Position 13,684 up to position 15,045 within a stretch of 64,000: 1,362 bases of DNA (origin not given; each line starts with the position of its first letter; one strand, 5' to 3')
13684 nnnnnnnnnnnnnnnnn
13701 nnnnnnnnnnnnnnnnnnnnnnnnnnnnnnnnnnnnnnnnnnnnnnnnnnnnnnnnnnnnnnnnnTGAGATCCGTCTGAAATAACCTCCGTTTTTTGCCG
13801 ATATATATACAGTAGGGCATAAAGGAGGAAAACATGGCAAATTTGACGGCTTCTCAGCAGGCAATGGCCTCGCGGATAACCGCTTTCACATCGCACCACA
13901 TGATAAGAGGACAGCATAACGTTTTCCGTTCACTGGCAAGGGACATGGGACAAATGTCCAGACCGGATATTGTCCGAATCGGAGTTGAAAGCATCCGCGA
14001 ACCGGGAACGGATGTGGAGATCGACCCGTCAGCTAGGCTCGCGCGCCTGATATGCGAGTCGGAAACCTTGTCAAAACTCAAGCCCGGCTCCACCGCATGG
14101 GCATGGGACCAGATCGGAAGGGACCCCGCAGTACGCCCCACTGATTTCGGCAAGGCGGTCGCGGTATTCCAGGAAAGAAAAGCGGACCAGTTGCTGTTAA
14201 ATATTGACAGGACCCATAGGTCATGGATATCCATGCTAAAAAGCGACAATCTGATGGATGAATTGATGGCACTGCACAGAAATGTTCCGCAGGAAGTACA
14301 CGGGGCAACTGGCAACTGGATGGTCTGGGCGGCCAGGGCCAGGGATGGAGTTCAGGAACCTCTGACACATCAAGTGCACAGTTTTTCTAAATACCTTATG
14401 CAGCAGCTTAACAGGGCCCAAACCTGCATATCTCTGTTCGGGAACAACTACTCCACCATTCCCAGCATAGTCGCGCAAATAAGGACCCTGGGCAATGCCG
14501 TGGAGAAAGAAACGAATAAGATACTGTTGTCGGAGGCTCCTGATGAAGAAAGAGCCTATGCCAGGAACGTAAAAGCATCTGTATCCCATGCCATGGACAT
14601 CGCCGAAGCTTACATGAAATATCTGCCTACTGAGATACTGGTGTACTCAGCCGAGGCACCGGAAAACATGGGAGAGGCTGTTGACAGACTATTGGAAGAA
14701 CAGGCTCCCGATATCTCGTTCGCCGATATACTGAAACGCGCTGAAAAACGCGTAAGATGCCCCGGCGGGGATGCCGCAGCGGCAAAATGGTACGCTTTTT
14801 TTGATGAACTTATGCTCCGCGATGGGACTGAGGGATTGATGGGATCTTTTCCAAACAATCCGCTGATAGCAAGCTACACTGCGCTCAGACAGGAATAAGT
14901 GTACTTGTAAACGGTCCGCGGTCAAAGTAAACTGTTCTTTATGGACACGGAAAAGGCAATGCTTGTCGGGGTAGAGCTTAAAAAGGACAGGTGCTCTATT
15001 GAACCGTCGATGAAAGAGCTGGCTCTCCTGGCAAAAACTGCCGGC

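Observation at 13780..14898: Unannotatable 354-aa cytoplasmic protein between gpsA and hflX with a sigma-28-like -10 (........) upstream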

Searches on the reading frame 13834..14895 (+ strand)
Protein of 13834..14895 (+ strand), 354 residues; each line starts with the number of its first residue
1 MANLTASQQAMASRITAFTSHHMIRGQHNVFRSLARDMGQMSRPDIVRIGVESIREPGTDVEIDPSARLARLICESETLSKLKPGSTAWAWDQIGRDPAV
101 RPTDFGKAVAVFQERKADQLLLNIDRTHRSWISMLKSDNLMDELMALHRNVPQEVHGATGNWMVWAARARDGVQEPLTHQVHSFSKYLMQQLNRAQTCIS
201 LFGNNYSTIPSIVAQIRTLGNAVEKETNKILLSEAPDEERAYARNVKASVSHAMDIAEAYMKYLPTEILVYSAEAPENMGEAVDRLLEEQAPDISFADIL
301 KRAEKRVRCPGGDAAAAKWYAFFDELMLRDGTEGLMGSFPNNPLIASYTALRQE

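Call 3: search_protein_families(library=pfam, proteins=[window:13834-14895:+], max_evalue=1)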
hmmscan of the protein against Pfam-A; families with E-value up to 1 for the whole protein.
window:13834-14895:+ (354 aa): 1 family
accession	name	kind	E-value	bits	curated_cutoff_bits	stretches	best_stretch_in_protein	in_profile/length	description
PF14834.11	GST_C_4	-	0.15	12.5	30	0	2-32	38-68/117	Glutathione S-transferase, C-terminal domain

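Call 4: search_protein_families(library=ncbifam, proteins=[window:13834-14895:+], max_evalue=10)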
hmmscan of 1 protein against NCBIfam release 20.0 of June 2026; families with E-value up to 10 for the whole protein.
window:13834-14895:+ (354 aa): 0 families

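Call 5: search_solved_structures(query=window:13834-14895:+, max_evalue=10)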
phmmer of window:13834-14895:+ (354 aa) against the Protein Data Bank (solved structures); distinct sequences matched with E-value up to 10: 2.
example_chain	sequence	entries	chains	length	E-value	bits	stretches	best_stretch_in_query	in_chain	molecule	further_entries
7kw8_A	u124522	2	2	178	0.12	14.8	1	185-276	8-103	tRNA 2'-phosphotransferase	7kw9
4f61_I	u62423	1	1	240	0.33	13.4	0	233-297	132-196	Stathmin-like domain R4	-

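Call 6: find_homologous_proteins(query=window:13834-14895:+, max_evalue=0.001)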
Query window:13834-14895:+ (354 aa): 6 proteins with E <= 0.001 among 4191 candidates.
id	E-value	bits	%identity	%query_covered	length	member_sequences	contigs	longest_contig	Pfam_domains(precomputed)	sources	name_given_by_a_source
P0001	4.0e-234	794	100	100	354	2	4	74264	-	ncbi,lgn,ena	-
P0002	5.7e-155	534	69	99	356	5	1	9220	-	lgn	-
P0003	1.7e-153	529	68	98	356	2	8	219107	-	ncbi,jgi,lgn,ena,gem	-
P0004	1.0e-82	296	43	99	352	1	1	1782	-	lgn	-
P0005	1.5e-76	276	43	99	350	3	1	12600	-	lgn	-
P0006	4.2e-66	242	40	98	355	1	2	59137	-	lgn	-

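Call 8: find_encoding_contigs(protein=P0003, flank=6000, max_places=3)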
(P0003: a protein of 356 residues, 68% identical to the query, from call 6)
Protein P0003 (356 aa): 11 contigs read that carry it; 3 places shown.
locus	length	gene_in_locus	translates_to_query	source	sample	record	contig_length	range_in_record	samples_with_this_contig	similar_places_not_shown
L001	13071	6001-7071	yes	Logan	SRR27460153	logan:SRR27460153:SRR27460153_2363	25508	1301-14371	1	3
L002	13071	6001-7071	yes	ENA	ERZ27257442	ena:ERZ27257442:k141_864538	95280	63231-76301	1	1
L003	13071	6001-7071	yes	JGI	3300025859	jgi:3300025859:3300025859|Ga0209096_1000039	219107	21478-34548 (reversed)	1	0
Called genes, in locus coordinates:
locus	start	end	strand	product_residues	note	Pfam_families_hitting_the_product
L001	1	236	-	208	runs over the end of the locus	PF01725:Ham1p_like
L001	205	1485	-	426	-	PF02844:GARS_N, PF01071:GARS_A, PF02843:GARS_C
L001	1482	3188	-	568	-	PF01368:DHH, PF02272:DHHA1, PF17768:RecJ_OB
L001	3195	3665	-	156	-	PF00364:Biotin_lipoyl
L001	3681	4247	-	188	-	PF08207:EFP_N, PF01132:EFP, PF09285:Elong-fact-P_C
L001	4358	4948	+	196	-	PF02660:G3P_acyltransf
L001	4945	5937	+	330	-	PF01210:NAD_Gly3P_dh_N, PF02558:ApbA (weak), PF03807:F420_oxidored (faint), PF07479:NAD_Gly3P_dh_C, PF20618:GPD_NAD_C_bact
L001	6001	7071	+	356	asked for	-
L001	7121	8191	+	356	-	PF13167:GTP-bdg_N, PF16360:GTP-bdg_M, PF03193:RsgA_GTPase (faint), PF00009:GTP_EFTU (faint), PF00350:Dynamin_N (faint), PF01926:MMR_HSR1, PF02421:FeoB_N (weak)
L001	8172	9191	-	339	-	PF18152:DAHP_snth_FXD, PF00793:DAHP_synth_1, PF03102:NeuB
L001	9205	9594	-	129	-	PF07736:CM_1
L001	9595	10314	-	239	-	PF03099:BPL_LplA_LipB, PF02237:BPL_C (weak)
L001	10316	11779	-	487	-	PF00395:SLH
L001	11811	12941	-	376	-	PF06925:MGDG_synth, PF13439:Glyco_transf_4 (weak), PF00534:Glycos_transf_1, PF04101:Glyco_tran_28_C, PF13692:Glyco_trans_1_4 (weak)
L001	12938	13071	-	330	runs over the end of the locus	PF01073:3Beta_HSD, PF01370:Epimerase, PF02719:Polysacc_synt_2, PF04321:RmlD_sub_bind, PF05368:NmrA, PF13460:NAD_binding_10, PF16363:GDP_Man_Dehyd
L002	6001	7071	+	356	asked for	-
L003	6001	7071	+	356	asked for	-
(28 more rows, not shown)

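Call 9: find_encoding_contigs(protein=P0006, flank=6000, max_places=3)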
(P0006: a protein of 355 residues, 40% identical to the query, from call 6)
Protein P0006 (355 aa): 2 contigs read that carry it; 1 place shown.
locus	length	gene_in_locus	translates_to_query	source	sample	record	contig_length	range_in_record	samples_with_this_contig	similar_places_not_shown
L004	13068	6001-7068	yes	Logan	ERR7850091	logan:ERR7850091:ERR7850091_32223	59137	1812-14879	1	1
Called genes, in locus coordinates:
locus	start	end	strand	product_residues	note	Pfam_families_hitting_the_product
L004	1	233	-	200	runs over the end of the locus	PF01725:Ham1p_like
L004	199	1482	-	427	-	PF02844:GARS_N, PF01071:GARS_A, PF02222:ATP-grasp (faint), PF02655:ATP-grasp_3 (weak), PF02786:CPSase_L_D2 (weak), PF02843:GARS_C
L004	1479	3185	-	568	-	PF01368:DHH, PF02272:DHHA1, PF17768:RecJ_OB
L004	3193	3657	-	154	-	PF00364:Biotin_lipoyl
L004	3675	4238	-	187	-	PF08207:EFP_N, PF01132:EFP, PF09285:Elong-fact-P_C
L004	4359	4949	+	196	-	PF02660:G3P_acyltransf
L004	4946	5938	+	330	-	PF01210:NAD_Gly3P_dh_N, PF02558:ApbA (weak), PF03807:F420_oxidored, PF07479:NAD_Gly3P_dh_C, PF20618:GPD_NAD_C_bact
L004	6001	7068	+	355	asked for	-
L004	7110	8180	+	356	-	PF13167:GTP-bdg_N, PF03193:RsgA_GTPase (faint), PF16360:GTP-bdg_M, PF01926:MMR_HSR1, PF02421:FeoB_N (weak)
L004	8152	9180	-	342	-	PF18152:DAHP_snth_FXD, PF00793:DAHP_synth_1, PF03102:NeuB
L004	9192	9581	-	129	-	PF07736:CM_1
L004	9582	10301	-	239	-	PF03099:BPL_LplA_LipB, PF02237:BPL_C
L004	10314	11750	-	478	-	PF00395:SLH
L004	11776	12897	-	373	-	PF06925:MGDG_synth, PF02350:Epimerase_2 (weak), PF04101:Glyco_tran_28_C, PF13692:Glyco_trans_1_4 (faint)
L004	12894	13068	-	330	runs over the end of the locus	PF01073:3Beta_HSD, PF01370:Epimerase, PF02719:Polysacc_synt_2, PF04321:RmlD_sub_bind, PF05368:NmrA, PF07993:NAD_binding_4 (faint), PF13460:NAD_binding_10, PF16363:GDP_Man_Dehyd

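Call 10: find_encoding_contigs(protein=P0005, flank=6000, max_places=3)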
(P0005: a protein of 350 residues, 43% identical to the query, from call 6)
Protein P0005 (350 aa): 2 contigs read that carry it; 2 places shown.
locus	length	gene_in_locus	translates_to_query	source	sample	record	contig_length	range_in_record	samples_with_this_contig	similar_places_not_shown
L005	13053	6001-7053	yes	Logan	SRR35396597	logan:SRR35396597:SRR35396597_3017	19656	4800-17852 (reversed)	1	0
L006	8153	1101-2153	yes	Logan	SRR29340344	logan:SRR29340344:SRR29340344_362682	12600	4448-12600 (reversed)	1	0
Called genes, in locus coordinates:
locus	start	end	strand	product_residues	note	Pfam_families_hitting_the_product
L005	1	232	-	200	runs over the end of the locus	PF01725:Ham1p_like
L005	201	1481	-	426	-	PF02844:GARS_N, PF01071:GARS_A, PF02222:ATP-grasp (weak), PF02655:ATP-grasp_3, PF02786:CPSase_L_D2, PF02843:GARS_C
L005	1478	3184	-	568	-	PF01368:DHH, PF02272:DHHA1, PF17768:RecJ_OB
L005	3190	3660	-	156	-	PF00364:Biotin_lipoyl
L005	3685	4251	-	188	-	PF08207:EFP_N, PF01132:EFP, PF09285:Elong-fact-P_C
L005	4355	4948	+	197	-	PF02660:G3P_acyltransf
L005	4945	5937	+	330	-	PF01210:NAD_Gly3P_dh_N, PF02558:ApbA (weak), PF03807:F420_oxidored (weak), PF07479:NAD_Gly3P_dh_C, PF20618:GPD_NAD_C_bact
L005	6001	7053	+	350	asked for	-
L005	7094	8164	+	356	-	PF13167:GTP-bdg_N, PF16360:GTP-bdg_M, PF03193:RsgA_GTPase (faint), PF00009:GTP_EFTU (faint), PF01926:MMR_HSR1, PF02421:FeoB_N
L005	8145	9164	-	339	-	PF18152:DAHP_snth_FXD, PF00793:DAHP_synth_1, PF03102:NeuB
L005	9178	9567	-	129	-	PF07736:CM_1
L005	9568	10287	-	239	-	PF03099:BPL_LplA_LipB, PF02237:BPL_C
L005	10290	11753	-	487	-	PF00395:SLH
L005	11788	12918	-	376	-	PF06925:MGDG_synth, PF04101:Glyco_tran_28_C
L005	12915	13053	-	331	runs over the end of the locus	PF01073:3Beta_HSD, PF01370:Epimerase, PF02719:Polysacc_synt_2, PF04321:RmlD_sub_bind, PF05368:NmrA, PF07993:NAD_binding_4 (faint), PF13460:NAD_binding_10, PF16363:GDP_Man_Dehyd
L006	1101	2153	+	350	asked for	-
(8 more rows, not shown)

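Call 12: find_related_loci(query=window:13834-14895:+, collection=genome_contigs, flank=6000)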
Query window:13834-14895:+ (354 aa) in genome_contigs; peptide patterns used: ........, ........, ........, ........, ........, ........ (x = any residue, [..] = any of these).
33 stretches matched a pattern; 1 encode a relative of the query (tblastn E <= 1e-3); 1 distinct loci.
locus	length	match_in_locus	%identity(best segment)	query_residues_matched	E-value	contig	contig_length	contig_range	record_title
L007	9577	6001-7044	43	1-352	1e-88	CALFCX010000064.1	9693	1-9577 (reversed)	MAG TPA_asm: uncultured bacterium isolate SRR3330206_bin.81_CONCOCT_v1.1_MAG genome assembly, contig: ERZ724085.5246, wh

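Call 31: predict_structure(alignment_id=A2)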
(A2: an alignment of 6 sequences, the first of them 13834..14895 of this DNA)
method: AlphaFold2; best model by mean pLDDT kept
length: 354 residues; sequences in the alignment: 6
mean_pLDDT: 78.5   pTM: 0.74
mean pLDDT of the five models: 78.5, 71.3, 68.5, 60.0, 59.2
residues with pLDDT >= 90: 32; 70-90: 261; 50-70: 56; < 50: 5
segments of 3 or more residues with pLDDT < 50: none
pLDDT, mean of each block of 10 residues (from residue 1): 78 90 91 89 84 71 85 83 65 76 72 81 77 73 81 68 61 73 80 62 52 74 86 86 84 76 81 82 84 87 82 86 89 74 87 73
secondary structure, 60 per line:
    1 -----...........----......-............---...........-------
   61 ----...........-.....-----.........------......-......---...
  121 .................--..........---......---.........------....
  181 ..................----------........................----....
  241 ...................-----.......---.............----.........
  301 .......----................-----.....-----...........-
elements in order: H6-16 H21-26 H28-39 H43-53 H65-75 H77-81 H87-95 H102-107 H109-114 H118-137 H140-149 H153-158 H162-170 H177-198 H209-232 H237-259 H265-271 H275-287 H292-307 H312-327 H333-337 H343-353

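Call 33: search_protein_representatives(protein=window:13834-14895:+)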
Query: 354 residues. Proteins with E-value up to 0.001 (for the whole library): 5; up to 1e-10: 4; up to 1e-30: 4. The best 5 are listed.
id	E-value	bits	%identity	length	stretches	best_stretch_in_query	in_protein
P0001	1.3e-234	793.7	100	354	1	1-354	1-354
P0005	4.7e-77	275.9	43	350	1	1-352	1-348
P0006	1.3e-66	241.5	41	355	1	5-349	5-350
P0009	2.5e-41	158.4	33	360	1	6-333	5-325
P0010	1.9e-05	40.5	32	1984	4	178-220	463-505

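Call 36: find_encoding_contigs(protein=P0009, flank=6000, max_places=3)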
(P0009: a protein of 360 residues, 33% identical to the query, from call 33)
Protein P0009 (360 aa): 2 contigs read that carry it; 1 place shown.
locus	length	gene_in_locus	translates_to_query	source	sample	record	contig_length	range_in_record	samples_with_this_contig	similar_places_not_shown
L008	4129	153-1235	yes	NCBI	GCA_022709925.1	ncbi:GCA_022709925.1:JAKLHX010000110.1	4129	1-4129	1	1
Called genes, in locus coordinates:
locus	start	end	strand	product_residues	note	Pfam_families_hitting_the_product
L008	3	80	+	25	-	?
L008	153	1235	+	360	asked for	-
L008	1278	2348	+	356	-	PF13167:GTP-bdg_N, PF03193:RsgA_GTPase (faint), PF16360:GTP-bdg_M, PF01926:MMR_HSR1, PF02421:FeoB_N (weak)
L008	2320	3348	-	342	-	PF18152:DAHP_snth_FXD, PF00793:DAHP_synth_1, PF03102:NeuB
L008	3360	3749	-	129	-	PF07736:CM_1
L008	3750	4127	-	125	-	?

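Call 39: find_encoding_contigs(protein=P0002, flank=3000, max_places=2)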
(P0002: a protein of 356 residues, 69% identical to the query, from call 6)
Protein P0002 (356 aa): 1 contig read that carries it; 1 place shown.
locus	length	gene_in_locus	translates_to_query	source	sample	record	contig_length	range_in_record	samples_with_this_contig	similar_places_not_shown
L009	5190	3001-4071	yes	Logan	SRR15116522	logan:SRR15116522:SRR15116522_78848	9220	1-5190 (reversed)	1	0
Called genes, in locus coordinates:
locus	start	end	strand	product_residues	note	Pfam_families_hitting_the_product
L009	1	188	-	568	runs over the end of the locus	PF01368:DHH, PF02272:DHHA1, PF17768:RecJ_OB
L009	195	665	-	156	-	PF00364:Biotin_lipoyl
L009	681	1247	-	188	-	PF08207:EFP_N, PF01132:EFP, PF09285:Elong-fact-P_C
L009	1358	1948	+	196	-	PF02660:G3P_acyltransf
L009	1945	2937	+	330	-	PF01210:NAD_Gly3P_dh_N, PF02558:ApbA (weak), PF03807:F420_oxidored (faint), PF07479:NAD_Gly3P_dh_C, PF20618:GPD_NAD_C_bact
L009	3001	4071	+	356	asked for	-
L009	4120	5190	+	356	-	PF13167:GTP-bdg_N, PF16360:GTP-bdg_M, PF03193:RsgA_GTPase (faint), PF00009:GTP_EFTU (faint), PF00350:Dynamin_N (faint), PF01926:MMR_HSR1, PF02421:FeoB_N (weak), PF16897:MMR_HSR1_Xtn (faint)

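Call 40: find_encoding_contigs(protein=P0004, flank=3000, max_places=2)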
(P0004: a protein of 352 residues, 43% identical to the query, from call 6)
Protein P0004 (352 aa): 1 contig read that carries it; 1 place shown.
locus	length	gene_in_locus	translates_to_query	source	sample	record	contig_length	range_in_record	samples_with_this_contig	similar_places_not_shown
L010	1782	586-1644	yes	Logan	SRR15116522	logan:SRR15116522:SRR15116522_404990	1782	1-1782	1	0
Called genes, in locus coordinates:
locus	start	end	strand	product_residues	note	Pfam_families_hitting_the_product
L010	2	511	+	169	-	?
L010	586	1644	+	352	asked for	-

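Call 56: search_solved_structures(query=A6, max_evalue=10)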
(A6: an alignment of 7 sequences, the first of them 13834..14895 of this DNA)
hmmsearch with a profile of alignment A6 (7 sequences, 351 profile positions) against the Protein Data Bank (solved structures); distinct sequences matched with E-value up to 10: 5.
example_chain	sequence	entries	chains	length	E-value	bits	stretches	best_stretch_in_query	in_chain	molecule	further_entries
6ff6_A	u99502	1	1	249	0.002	20.5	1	128-196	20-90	BRIC1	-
5ziq_A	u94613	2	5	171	0.045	16.1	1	52-134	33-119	Globin protein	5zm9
1i5n_A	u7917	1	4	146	0.35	13.1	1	136-193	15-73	CHEMOTAXIS PROTEIN CHEA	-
2lp4_A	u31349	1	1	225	0.9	11.8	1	136-193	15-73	Chemotaxis protein CheA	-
4p17_A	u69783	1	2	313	1.3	11.2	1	113-166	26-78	RabGAP/TBC protein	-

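Call 57: fold_search(model_id=the predicted structure, library=pdb)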
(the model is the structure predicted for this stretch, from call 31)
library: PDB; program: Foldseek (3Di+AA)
matches with E <= 10: 284; with E <= 0.001: 0
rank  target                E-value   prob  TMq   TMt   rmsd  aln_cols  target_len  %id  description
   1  4a3t_B                2.5e-01  0.23  0.19  0.16  20.9       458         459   12  yeast regulatory particle proteasome assembly chaperone Hsm3 (released 2012-04-11)
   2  8vvy_C                4.2e-01  0.11  0.13  0.06  22.3       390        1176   12  Human Cullin-1 in complex with CAND2 (released 2025-01-29)
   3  8wy1_B                4.8e-01  0.14  0.17  0.12  23.3       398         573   10  The structure of cyclization domain in cyclic beta-1,2-glucan synthase from Thermoanaerobacter italicus (released 2024-02-14)
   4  6u1s_A                6.4e-01  0.21  0.20  0.22  27.0       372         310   11  Cryo-EM structure of a de novo designed 16-helix transmembrane nanopore, TMHC8_R. (released 2020-08-19)
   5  4a3t_A                6.4e-01  0.15  0.19  0.16  21.1       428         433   12  yeast regulatory particle proteasome assembly chaperone Hsm3 (released 2012-04-11)
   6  2wsx_A                6.7e-01  0.06  0.14  0.11  26.5       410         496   11  Crystal Structure of Carnitine Transporter from Escherichia coli (released 2010-09-08)
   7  9mg8_B                7.2e-01  0.08  0.13  0.13  25.4       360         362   13  Crystal Structure of b-iTHR-110 (released 2025-12-17)
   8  7qtt_W                8.9e-01  0.10  0.16  0.13  32.2       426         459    8  Structural organization of a late activated human spliceosome (Baqr, core region) (released 2023-05-10)
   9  9ydp_R                9.7e-01  0.10  0.17  0.20  20.6       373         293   10  Human delta opioid receptor complex with mini-Gi and agonist DADLE (released 2025-12-10)
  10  6r7o_A                1.0e+00  0.12  0.19  0.16  20.9       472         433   10  Crystal structure of the central region of human cohesin subunit STAG1 (released 2019-04-10)
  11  4c0e_A                1.1e+00  0.14  0.22  0.17  19.4       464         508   13  Structure of the NOT1 superfamily homology domain from Chaetomium thermophilum (released 2013-10-09)
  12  7obq_u                1.1e+00  0.07  0.14  0.12  30.0       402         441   12  SRP-SR at the distal site conformation (released 2021-07-21)
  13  8y9r_B                1.1e+00  0.11  0.17  0.19  19.8       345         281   10  Crystal structure of Spiral2 microtubule-binding domain from Physcomitrella patens (released 2024-12-18)
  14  5a7d_B                1.1e+00  0.12  0.19  0.19  20.9       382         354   10  Tetrameric assembly of LGN with Inscuteable (released 2016-08-03)
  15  7sqc_J1               1.2e+00  0.11  0.18  0.15  22.8       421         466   10  Ciliary C1 central pair apparatus isolated from Chlamydomonas reinhardtii (released 2022-04-13)
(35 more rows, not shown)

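Call 58: search_protein_families(library=phrogs, proteins=[window:13834-14895:+, P0009, P0006], max_evalue=1)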
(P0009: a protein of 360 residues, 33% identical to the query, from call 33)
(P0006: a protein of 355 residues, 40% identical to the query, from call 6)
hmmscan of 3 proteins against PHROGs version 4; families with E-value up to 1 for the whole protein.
window:13834-14895:+ (354 aa): 2 families
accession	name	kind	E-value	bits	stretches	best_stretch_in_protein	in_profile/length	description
phrog_20181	-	unknown function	0.25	12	1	172-241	45-112/224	-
phrog_38360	-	unknown function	0.34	11.4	1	214-261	128-174/192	-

P0009 (360 aa): 1 family
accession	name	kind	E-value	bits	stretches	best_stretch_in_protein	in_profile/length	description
phrog_21936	-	unknown function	0.094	14.3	1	204-266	33-94/141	-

P0006 (355 aa): 0 families

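Call 71: find_related_loci(query=A6, collection=metagenome_contigs, flank=3000)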
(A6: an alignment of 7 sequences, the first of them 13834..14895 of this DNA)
Query A6 (354 aa) in metagenome_contigs; peptide patterns used: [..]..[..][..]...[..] (x = any residue, [..] = any of these).
33 stretches matched a pattern; 1 encode a relative of the query (tblastn E <= 1e-3); 1 distinct loci.
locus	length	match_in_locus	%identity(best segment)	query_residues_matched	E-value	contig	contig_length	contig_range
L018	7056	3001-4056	68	1-348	5e-165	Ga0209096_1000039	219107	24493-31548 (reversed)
